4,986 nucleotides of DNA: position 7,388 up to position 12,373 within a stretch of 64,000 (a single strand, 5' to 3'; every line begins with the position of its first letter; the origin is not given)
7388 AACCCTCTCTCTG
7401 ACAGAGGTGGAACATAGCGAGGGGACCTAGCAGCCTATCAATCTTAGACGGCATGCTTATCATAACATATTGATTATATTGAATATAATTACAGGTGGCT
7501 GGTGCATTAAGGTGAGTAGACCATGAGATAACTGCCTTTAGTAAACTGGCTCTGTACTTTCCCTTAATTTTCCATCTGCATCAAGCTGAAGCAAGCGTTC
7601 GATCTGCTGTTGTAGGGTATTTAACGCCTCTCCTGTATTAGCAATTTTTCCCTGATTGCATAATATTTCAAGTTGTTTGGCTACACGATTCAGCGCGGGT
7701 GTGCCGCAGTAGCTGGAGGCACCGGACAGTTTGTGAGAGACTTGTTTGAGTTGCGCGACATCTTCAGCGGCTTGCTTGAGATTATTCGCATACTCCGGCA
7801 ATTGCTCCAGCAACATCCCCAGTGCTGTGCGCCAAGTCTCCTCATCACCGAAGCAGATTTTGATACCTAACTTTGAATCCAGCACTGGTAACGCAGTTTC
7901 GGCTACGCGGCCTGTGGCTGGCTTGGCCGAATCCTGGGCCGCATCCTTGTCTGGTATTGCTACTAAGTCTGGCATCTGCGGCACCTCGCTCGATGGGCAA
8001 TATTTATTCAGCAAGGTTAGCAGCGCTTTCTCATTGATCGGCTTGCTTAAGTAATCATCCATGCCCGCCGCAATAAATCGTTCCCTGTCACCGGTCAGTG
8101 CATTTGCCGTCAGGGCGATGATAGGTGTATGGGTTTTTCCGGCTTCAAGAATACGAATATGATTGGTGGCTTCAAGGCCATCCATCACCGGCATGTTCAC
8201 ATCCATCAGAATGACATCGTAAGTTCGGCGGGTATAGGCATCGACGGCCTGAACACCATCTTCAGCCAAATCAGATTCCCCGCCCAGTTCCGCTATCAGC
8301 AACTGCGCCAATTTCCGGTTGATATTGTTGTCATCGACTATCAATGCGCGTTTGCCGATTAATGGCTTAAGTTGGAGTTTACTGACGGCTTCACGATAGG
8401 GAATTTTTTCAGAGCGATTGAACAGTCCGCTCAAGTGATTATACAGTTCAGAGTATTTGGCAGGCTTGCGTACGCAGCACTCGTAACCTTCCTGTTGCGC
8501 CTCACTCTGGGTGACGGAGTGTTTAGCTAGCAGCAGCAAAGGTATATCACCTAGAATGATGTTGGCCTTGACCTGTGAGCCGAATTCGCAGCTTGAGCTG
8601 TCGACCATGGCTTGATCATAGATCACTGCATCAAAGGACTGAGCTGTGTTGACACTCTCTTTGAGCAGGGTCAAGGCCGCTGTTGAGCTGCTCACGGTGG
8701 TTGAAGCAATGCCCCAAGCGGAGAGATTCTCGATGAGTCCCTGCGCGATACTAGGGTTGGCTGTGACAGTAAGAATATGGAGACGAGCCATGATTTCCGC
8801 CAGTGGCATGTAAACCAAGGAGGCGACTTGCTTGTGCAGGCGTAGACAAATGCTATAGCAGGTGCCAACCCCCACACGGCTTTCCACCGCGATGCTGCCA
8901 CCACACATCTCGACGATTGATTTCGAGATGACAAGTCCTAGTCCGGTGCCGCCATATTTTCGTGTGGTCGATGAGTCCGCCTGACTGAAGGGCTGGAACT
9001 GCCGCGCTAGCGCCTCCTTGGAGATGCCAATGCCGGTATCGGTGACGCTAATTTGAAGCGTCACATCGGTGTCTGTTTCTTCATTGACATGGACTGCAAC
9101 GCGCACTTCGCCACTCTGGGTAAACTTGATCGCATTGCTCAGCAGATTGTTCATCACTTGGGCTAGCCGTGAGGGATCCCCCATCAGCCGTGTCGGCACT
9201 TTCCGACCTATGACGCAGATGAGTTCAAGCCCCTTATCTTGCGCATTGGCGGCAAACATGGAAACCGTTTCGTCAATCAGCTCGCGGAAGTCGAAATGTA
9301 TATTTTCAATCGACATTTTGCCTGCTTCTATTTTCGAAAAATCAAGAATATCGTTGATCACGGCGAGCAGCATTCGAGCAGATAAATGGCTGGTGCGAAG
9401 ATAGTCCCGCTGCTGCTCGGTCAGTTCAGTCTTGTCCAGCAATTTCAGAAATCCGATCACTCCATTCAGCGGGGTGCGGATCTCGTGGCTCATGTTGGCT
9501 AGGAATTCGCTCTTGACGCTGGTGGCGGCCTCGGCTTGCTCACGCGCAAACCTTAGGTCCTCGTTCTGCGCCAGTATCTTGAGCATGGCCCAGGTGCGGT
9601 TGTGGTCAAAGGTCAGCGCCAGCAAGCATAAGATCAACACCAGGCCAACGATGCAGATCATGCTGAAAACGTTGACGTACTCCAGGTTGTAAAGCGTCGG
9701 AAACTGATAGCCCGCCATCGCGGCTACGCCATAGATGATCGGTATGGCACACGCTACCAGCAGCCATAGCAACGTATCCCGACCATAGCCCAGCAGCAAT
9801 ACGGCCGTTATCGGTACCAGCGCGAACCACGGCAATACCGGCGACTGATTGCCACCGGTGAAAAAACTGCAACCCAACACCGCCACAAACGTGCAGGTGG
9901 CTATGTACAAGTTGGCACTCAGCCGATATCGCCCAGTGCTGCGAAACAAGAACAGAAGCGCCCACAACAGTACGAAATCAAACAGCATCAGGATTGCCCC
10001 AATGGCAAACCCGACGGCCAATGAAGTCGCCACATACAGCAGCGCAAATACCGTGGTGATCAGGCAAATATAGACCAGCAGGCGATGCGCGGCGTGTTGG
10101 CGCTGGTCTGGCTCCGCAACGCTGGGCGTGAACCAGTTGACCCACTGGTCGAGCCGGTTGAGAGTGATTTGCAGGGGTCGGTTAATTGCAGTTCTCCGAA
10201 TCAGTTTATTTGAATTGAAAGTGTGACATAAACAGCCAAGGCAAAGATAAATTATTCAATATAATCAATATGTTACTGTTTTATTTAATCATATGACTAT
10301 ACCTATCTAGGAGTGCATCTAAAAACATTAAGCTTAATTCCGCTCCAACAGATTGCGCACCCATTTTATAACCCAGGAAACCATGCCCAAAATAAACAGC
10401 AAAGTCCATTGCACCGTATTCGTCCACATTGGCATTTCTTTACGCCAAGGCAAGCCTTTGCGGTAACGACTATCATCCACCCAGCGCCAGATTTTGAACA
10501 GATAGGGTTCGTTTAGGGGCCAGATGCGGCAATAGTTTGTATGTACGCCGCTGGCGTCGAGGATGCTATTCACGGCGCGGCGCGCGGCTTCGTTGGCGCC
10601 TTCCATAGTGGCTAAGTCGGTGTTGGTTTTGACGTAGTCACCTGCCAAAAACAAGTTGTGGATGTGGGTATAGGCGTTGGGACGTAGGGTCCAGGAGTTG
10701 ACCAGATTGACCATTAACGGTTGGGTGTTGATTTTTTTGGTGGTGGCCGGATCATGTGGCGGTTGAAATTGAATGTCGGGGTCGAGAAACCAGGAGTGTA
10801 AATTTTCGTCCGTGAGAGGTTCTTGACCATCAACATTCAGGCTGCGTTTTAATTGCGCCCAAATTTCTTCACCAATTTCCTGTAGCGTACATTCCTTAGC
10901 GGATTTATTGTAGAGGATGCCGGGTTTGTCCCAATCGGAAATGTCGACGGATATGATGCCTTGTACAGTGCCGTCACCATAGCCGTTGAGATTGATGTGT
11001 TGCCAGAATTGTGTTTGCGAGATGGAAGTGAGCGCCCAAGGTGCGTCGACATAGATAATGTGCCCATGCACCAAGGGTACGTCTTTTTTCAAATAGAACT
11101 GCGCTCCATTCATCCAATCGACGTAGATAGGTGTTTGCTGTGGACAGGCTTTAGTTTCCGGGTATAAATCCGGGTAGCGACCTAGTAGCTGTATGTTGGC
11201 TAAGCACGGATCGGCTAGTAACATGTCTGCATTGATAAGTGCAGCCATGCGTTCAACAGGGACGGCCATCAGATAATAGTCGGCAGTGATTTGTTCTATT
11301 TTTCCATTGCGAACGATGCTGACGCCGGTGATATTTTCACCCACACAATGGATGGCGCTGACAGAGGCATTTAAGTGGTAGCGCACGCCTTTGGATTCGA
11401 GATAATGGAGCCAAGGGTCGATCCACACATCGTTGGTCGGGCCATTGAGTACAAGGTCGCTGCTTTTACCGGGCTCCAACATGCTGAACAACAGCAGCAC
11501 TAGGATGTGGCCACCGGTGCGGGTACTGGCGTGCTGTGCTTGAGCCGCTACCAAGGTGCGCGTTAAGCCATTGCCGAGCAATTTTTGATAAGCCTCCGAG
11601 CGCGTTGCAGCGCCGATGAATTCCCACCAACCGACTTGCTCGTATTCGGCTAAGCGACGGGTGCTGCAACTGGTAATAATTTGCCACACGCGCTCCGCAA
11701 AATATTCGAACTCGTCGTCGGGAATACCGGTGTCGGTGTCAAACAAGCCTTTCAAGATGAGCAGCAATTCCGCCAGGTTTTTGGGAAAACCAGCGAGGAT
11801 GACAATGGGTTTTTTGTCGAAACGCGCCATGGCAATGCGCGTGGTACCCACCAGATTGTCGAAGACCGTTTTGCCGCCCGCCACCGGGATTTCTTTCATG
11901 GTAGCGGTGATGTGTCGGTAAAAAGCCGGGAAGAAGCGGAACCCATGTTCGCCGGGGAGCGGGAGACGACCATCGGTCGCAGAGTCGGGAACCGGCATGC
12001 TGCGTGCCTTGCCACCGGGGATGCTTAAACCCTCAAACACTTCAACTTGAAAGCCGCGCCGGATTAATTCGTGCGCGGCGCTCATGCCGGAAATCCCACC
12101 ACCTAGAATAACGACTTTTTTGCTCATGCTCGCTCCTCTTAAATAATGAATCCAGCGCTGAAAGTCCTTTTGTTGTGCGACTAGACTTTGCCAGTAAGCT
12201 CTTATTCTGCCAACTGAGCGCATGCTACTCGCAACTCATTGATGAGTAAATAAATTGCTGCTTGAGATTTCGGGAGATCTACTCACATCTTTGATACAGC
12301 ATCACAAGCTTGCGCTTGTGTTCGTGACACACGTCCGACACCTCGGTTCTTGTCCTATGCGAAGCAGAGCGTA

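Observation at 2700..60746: AT-rich intergenic element with an IHF-consensus core, 14 copies in 64 kb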

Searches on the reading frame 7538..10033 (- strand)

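Call 37: search_protein_families(library=pfam, proteins=[window:7538-10033:-], max_evalue=0.00001)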
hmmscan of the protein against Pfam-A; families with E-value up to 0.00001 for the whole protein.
window:7538-10033:- (831 aa): 4 families
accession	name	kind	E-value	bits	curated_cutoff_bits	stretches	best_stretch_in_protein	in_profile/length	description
PF00072.30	Response_reg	-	4.6e-31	107.7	30.2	1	564-675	2-110/111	Response regulator receiver domain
PF02518.31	HATPase_c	-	9.9e-30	103.7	26.4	1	285-399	1-109/111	Histidine kinase-, DNA gyrase B-, and HSP90-like ATPase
PF00512.31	HisKA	-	3e-23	82.1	26.9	1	174-238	2-66/66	His Kinase A (phospho-acceptor) domain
PF01627.28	Hpt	-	6.5e-13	49.2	24.6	1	738-816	3-83/84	Hpt domain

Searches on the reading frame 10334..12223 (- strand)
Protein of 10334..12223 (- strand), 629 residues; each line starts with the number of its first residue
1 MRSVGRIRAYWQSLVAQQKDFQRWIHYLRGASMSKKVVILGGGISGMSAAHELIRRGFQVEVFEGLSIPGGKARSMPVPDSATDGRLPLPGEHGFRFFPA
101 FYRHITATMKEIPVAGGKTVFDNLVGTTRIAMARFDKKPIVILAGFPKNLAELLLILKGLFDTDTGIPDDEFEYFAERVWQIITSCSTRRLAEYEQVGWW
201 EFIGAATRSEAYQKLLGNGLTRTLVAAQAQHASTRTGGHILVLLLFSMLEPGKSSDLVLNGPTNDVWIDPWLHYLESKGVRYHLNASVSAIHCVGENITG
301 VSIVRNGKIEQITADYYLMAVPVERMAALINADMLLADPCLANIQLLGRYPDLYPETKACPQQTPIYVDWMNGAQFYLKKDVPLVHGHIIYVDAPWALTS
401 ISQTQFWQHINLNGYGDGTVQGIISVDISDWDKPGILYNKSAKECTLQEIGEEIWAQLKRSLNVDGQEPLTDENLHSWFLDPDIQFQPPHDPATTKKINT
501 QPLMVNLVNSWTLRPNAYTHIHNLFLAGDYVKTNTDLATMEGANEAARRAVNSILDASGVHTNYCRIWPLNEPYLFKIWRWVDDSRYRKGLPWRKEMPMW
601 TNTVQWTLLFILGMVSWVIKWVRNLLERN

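Call 11: find_encoding_contigs(protein=window:10334-12223:-, flank=3000, max_places=4)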
Protein window:10334-12223:- (629 aa): no gene with exactly this product is on record in the collection.

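Call 37: search_protein_families(library=pfam, proteins=[window:10334-12223:-], max_evalue=0.00001)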
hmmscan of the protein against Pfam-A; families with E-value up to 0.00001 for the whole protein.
window:10334-12223:- (629 aa): 6 families
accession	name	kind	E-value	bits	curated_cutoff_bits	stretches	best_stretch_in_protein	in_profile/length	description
PF01593.30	Amino_oxidase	-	2.2e-16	60.6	19.8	1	44-555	1-443/443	Flavin containing amine oxidoreductase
PF13450.12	NAD_binding_8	-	2.7e-10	40.8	21.9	1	39-111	1-67/68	NAD(P)-binding Rossmann-like domain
PF01266.30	DAO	-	1.2e-06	28.8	27.9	0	36-70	1-35/353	FAD dependent oxidoreductase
PF07992.20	Pyr_redox_2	-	3.4e-06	27.1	26.1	0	35-65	1-32/291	Pyridine nucleotide-disulphide oxidoreductase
PF06100.17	MCRA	-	5.3e-06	26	23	0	35-76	2-47/495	MCRA family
PF12831.13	FAD_oxidored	-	7.5e-06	25.9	27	0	37-78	2-43/416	FAD dependent oxidoreductase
